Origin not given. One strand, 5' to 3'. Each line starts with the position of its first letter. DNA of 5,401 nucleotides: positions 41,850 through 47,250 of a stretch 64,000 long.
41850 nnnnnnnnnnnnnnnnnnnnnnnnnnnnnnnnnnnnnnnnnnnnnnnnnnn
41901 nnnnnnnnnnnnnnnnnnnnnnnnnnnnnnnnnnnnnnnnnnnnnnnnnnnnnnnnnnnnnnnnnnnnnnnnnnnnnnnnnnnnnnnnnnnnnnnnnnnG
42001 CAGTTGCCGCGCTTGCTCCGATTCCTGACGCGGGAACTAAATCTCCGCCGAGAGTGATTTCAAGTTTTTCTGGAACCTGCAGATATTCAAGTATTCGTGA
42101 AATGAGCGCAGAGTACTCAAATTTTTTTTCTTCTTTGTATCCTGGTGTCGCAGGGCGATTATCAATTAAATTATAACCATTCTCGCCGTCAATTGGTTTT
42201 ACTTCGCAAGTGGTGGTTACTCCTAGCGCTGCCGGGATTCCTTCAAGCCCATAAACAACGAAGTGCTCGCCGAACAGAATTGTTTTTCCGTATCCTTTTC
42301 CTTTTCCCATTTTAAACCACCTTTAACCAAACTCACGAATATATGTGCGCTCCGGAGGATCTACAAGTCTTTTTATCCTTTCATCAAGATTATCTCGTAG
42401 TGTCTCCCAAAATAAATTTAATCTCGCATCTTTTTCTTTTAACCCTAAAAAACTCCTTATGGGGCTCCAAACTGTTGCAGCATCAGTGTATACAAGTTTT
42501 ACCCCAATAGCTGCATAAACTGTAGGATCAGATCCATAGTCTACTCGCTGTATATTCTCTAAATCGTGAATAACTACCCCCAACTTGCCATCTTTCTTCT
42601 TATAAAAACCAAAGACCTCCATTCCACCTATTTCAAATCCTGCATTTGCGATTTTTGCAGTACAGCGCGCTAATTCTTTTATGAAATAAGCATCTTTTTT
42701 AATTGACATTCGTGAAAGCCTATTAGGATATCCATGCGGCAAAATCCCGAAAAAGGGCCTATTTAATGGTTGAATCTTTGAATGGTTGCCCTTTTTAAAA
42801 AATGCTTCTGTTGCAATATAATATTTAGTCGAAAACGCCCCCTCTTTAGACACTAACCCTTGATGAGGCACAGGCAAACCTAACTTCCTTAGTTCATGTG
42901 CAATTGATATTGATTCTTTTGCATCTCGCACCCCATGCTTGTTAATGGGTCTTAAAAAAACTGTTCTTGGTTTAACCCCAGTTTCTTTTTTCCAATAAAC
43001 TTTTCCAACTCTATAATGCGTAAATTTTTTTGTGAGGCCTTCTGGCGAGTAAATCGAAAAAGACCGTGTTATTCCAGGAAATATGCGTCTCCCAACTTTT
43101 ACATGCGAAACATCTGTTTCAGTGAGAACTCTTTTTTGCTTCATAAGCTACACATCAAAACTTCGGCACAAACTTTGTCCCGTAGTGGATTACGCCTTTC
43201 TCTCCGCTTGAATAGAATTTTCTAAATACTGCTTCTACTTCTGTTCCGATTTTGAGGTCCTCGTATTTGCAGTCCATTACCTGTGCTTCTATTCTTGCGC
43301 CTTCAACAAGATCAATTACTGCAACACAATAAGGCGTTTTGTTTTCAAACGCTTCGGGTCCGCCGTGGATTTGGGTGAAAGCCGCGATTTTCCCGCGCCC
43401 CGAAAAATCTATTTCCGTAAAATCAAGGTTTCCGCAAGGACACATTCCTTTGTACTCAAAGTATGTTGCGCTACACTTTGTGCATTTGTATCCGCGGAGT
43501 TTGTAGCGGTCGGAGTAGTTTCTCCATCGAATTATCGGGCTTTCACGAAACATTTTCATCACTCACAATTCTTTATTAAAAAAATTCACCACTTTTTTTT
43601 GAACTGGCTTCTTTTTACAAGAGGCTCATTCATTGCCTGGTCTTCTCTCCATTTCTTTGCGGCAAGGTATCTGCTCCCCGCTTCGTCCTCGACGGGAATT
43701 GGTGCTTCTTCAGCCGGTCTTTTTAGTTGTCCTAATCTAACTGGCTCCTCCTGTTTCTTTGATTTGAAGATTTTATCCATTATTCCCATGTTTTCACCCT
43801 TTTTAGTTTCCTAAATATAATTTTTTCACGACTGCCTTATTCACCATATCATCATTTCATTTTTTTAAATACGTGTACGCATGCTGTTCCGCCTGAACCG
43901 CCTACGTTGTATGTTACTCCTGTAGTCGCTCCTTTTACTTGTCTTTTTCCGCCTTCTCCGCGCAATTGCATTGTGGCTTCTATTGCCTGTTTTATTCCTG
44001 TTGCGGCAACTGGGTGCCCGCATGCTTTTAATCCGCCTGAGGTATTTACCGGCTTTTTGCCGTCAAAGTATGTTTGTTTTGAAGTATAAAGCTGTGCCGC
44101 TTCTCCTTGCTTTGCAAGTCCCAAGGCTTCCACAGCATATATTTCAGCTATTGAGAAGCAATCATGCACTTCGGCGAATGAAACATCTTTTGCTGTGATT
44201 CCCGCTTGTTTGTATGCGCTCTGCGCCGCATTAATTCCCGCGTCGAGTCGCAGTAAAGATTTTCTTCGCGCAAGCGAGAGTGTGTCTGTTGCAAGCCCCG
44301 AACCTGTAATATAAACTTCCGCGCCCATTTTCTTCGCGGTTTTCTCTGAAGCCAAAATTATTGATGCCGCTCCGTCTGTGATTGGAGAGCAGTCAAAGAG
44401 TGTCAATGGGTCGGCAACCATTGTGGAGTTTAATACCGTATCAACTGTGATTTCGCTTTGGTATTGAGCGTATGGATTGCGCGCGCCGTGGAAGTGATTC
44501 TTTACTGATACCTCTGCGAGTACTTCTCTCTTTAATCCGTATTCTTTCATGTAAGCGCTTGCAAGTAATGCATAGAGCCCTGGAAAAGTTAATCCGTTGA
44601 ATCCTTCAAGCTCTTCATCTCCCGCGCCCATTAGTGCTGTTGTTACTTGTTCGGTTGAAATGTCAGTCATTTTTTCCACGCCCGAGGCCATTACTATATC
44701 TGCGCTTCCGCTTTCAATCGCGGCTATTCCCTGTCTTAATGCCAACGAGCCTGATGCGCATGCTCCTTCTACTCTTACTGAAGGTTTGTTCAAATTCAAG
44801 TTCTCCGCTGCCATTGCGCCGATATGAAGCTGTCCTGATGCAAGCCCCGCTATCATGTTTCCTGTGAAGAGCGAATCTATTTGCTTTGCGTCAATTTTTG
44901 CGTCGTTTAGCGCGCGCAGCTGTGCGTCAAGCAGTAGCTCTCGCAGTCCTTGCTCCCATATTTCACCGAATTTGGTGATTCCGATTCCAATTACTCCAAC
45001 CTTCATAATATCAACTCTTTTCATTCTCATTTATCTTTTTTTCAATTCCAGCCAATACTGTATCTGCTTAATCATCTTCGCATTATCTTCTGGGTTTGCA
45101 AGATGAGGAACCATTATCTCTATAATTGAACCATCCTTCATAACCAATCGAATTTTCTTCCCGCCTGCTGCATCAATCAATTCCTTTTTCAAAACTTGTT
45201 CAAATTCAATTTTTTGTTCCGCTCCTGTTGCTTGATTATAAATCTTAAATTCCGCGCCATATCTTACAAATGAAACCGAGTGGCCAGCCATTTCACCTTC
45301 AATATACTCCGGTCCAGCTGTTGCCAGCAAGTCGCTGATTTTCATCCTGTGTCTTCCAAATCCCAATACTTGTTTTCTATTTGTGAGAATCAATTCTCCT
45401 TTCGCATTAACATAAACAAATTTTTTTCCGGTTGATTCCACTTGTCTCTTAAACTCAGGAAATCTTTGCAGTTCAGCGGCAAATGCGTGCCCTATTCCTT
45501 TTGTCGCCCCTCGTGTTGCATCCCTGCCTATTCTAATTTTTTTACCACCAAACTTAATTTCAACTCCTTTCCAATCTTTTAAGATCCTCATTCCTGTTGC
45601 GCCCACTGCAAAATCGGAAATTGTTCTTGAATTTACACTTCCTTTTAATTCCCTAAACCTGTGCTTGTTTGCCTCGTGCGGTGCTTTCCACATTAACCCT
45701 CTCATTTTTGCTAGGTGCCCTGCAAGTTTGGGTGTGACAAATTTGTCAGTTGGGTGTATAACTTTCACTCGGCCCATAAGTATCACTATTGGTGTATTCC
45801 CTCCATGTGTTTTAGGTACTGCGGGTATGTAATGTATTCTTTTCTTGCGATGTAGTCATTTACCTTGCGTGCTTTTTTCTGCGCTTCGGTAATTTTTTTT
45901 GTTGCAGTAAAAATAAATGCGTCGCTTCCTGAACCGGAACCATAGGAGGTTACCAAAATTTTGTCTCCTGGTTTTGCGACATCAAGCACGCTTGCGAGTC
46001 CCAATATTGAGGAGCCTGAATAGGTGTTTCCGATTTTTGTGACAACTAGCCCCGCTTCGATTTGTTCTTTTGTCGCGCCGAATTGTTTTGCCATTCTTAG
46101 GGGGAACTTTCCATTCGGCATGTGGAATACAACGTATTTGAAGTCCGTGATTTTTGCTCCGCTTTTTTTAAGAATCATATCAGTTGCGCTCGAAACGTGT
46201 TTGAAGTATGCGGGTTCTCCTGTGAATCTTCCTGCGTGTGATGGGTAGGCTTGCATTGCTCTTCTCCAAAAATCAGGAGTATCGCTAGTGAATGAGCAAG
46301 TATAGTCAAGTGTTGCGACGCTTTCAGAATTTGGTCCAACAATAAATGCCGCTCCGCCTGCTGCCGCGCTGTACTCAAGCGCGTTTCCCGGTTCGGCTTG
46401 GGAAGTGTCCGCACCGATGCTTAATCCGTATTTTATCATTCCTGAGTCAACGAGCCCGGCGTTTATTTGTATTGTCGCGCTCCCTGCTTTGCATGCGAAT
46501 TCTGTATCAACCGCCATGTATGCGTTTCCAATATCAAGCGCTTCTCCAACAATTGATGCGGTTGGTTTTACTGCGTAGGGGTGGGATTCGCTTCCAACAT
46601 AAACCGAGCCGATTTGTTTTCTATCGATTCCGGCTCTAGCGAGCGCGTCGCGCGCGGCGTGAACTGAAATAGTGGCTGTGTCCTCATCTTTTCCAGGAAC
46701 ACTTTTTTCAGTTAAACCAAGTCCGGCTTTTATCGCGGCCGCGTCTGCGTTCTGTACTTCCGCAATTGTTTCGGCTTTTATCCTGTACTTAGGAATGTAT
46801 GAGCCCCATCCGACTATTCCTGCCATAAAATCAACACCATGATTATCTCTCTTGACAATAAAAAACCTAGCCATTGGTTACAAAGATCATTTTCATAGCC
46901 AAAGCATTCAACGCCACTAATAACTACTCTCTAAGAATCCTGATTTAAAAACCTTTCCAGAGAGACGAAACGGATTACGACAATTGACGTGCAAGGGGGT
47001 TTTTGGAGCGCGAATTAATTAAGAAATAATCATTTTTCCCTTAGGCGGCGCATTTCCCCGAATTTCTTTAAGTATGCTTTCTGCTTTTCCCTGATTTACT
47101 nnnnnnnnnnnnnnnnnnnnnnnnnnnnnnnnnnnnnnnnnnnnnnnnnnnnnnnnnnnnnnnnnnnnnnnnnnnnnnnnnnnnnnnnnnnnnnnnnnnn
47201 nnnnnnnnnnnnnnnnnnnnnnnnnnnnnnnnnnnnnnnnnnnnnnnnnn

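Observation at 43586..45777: The HMGS / thiolase / DUF35 trio, normally contiguous, is split by a 248-aa and a 67-aa ORF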

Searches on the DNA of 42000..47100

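Call 80: search_rna_families(source=window, start=42000, end=47100, threshold=evalue, max_evalue=1)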
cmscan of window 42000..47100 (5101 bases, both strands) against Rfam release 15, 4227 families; matches with E-value up to 1: 0.
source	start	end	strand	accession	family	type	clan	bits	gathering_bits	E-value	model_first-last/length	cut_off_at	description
